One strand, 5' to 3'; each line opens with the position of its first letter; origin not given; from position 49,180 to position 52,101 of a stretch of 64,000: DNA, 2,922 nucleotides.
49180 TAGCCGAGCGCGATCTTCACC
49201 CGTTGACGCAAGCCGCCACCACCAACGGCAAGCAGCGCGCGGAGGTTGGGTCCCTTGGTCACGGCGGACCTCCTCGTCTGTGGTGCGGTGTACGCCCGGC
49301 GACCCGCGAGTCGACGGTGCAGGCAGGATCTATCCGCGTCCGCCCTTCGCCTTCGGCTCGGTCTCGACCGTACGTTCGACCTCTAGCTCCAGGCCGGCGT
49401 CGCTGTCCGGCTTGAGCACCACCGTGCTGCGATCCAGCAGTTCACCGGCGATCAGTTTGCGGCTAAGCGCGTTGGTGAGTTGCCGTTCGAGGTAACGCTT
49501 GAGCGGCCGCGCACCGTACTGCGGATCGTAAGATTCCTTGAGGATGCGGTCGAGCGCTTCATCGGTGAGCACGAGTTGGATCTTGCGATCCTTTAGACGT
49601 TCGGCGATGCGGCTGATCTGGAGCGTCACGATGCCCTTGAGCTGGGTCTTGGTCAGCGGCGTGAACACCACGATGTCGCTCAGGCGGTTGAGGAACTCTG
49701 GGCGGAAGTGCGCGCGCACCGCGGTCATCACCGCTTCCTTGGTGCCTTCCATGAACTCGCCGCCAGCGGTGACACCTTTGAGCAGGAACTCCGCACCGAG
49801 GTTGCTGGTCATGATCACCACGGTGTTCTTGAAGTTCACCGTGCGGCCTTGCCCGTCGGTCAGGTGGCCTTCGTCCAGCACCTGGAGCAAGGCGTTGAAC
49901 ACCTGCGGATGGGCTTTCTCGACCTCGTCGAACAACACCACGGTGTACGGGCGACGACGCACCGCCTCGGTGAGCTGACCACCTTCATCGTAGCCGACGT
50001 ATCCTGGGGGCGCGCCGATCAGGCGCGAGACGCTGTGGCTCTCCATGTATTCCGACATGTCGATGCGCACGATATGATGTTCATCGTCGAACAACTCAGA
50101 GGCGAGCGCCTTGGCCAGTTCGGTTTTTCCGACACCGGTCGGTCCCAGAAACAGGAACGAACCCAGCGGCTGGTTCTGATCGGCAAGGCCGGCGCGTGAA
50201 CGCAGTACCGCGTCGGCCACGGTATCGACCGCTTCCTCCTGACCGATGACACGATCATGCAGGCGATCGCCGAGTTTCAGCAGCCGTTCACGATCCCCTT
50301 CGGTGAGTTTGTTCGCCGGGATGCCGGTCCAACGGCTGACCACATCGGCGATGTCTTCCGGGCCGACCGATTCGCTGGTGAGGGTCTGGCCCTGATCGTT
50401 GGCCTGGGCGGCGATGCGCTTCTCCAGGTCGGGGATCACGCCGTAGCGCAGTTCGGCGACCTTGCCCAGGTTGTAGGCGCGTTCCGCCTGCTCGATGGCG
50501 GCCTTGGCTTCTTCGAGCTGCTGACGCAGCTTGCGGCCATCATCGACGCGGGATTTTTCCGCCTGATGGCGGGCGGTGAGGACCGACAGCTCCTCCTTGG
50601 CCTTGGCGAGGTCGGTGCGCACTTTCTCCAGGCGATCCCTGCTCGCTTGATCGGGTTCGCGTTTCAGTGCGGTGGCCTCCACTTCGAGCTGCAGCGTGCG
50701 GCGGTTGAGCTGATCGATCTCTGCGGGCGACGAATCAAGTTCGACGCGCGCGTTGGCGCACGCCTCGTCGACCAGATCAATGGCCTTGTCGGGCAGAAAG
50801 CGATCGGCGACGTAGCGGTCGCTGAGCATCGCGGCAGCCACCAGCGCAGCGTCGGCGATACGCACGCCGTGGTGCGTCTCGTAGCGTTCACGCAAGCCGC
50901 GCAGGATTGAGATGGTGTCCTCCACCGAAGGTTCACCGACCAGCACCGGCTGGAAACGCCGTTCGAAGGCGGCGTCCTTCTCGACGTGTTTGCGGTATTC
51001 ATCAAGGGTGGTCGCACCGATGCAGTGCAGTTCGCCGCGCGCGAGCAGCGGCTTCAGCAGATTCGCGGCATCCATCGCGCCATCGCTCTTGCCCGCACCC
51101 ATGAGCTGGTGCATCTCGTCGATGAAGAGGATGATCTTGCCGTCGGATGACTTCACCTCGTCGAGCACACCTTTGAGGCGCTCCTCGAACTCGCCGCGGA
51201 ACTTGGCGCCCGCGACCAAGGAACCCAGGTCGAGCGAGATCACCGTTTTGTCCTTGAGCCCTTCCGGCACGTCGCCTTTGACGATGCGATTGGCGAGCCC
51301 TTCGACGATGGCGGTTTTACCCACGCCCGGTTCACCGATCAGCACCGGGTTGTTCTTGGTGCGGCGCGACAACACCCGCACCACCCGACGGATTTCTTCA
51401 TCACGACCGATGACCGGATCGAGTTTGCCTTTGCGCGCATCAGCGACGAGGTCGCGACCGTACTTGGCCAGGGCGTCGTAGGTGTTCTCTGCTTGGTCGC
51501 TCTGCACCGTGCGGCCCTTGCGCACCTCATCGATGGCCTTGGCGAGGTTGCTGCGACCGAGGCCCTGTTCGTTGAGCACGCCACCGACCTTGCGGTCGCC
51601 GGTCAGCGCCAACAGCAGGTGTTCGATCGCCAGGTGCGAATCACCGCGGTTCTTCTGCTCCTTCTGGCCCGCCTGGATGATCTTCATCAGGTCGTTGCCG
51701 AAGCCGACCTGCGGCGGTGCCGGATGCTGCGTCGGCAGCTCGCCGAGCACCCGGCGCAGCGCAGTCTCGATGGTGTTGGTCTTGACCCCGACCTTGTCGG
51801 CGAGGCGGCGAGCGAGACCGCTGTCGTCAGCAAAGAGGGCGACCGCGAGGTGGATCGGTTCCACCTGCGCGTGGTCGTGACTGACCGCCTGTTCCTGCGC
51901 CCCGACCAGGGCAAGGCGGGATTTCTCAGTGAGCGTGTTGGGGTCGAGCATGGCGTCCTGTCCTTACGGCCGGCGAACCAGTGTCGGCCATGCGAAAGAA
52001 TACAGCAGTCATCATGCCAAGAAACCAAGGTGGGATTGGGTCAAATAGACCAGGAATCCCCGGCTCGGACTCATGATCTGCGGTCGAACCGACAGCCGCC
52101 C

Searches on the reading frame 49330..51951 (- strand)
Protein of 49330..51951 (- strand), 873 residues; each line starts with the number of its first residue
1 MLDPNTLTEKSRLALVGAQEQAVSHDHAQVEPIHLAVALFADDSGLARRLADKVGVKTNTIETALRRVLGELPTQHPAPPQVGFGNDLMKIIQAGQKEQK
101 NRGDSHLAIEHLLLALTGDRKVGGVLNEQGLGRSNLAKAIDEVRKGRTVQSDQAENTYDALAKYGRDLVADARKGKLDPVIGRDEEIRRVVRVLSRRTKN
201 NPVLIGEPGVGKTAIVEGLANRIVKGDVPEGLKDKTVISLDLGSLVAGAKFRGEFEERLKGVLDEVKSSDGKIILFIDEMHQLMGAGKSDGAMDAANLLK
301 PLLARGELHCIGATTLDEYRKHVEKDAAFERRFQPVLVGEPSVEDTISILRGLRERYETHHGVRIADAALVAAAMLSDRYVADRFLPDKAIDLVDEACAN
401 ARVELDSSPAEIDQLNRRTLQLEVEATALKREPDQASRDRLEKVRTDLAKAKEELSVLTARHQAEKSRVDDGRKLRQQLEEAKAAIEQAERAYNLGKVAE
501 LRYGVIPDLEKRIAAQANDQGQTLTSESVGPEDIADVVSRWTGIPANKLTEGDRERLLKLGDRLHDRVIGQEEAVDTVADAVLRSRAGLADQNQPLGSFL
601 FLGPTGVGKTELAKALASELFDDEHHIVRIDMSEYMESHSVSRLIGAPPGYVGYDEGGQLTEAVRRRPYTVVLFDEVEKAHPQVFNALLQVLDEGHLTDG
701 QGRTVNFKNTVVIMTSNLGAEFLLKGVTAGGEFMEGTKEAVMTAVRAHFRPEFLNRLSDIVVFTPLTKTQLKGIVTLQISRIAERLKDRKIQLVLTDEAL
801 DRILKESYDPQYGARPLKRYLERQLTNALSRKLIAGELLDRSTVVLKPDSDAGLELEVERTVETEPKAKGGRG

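Call 21: find_encoding_contigs(protein=window:49330-51951:-, flank=10000, max_places=6)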
Protein window:49330-51951:- (873 aa): 2 contigs read that carry it; 2 places shown.
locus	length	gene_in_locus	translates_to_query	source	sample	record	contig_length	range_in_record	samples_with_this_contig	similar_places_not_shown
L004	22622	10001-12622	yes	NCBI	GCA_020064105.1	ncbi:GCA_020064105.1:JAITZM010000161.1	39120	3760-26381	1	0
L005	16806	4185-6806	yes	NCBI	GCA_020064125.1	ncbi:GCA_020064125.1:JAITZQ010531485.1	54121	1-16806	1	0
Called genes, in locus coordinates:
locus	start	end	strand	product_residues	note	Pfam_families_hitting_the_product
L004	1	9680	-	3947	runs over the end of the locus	PF07691:PA14, PF03160:Calx-beta, PF18911:PKD_4 (faint), PF22352:K319L-like_PKD (weak), PF26182:Ig_NUP210_5th (faint)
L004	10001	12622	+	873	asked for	PF02861:Clp_N, PF23569:NBD_SMAX1, PF00004:AAA, PF17871:AAA_lid_9, PF00004:AAA, PF07724:AAA_2, PF07728:AAA_5, PF10431:ClpB_D2-small, +12 more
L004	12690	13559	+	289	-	PF13649:Methyltransf_25 (weak)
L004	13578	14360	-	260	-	PF00459:Inositol_P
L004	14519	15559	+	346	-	PF00069:Pkinase, PF07714:PK_Tyr_Ser-Thr, PF01636:APH (faint), PF03109:ABC1 (weak)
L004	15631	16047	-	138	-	PF02580:Tyr_Deacylase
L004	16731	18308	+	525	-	-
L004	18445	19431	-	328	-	PF00248:Aldo_ket_red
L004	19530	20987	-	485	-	-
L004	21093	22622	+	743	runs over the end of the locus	PF02554:CstA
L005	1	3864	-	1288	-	?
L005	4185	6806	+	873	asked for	PF02861:Clp_N, PF23569:NBD_SMAX1, PF00004:AAA, PF17871:AAA_lid_9, PF00004:AAA, PF07724:AAA_2, PF07728:AAA_5, PF10431:ClpB_D2-small, +12 more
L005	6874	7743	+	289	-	PF13649:Methyltransf_25 (weak)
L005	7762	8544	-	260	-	PF00459:Inositol_P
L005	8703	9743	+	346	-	PF00069:Pkinase, PF07714:PK_Tyr_Ser-Thr, PF01636:APH (faint), PF03109:ABC1 (weak)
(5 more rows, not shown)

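Call 22: search_protein_families(library=pfam, proteins=[window:49330-51951:-], max_evalue=0.0001)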
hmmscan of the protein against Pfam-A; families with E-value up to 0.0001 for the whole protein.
window:49330-51951:- (873 aa): 22 families
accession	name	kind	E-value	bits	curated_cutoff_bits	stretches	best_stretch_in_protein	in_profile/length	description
PF07724.20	AAA_2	-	2.6e-69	233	27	1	595-759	2-165/166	AAA domain (Cdc48 subfamily)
PF17871.7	AAA_lid_9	-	2.3e-34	117.8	22.8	1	342-444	1-103/104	AAA lid domain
PF00004.35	AAA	-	1.3e-26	94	21.2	2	203-316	2-110/131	ATPase family associated with various cellular activities (AAA)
PF10431.15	ClpB_D2-small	-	2.8e-25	88.6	21.9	1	766-845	1-80/81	C-terminal, D2-small domain, of ClpB protein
PF02861.25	Clp_N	-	6.8e-18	65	20.7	2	18-70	1-53/53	Clp amino terminal domain, pathogenicity island component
PF07728.20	AAA_5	-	1.5e-17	64.4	22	1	599-718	2-123/139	AAA domain (dynein-related subfamily)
PF13401.12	AAA_22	-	3.3e-13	50.5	27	1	197-345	3-128/130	AAA domain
PF13191.12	AAA_16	-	9.5e-11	42.9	32.6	1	180-226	2-51/167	AAA ATPase domain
PF01637.24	ATPase_2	-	1.5e-09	38.4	33.2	0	183-302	4-135/225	ATPase domain predominantly from Archaea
PF00158.32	Sigma54_activat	-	3.7e-09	36.9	20.2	1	598-716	24-142/168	Sigma-54 interaction domain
PF20720.3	nSTAND3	-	3.7e-08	33.6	27.2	0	600-637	21-58/155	Novel STAND NTPase 3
PF12775.13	AAA_7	-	5.4e-08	33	25.8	0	598-645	35-82/181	P-loop containing dynein motor region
PF13173.12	AAA_14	-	6.9e-07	29.8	27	0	600-695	6-88/129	AAA domain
PF01695.23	IstB_IS21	-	4e-06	27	24.1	0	599-619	95-115/238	IstB-like ATP binding protein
PF05496.18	RuvB_N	-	4.5e-06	26.9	27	0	568-620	9-57/159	Holliday junction DNA helicase RuvB P-loop domain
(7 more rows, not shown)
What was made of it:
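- The neighbours are housekeeping genes (calls 21, 22).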
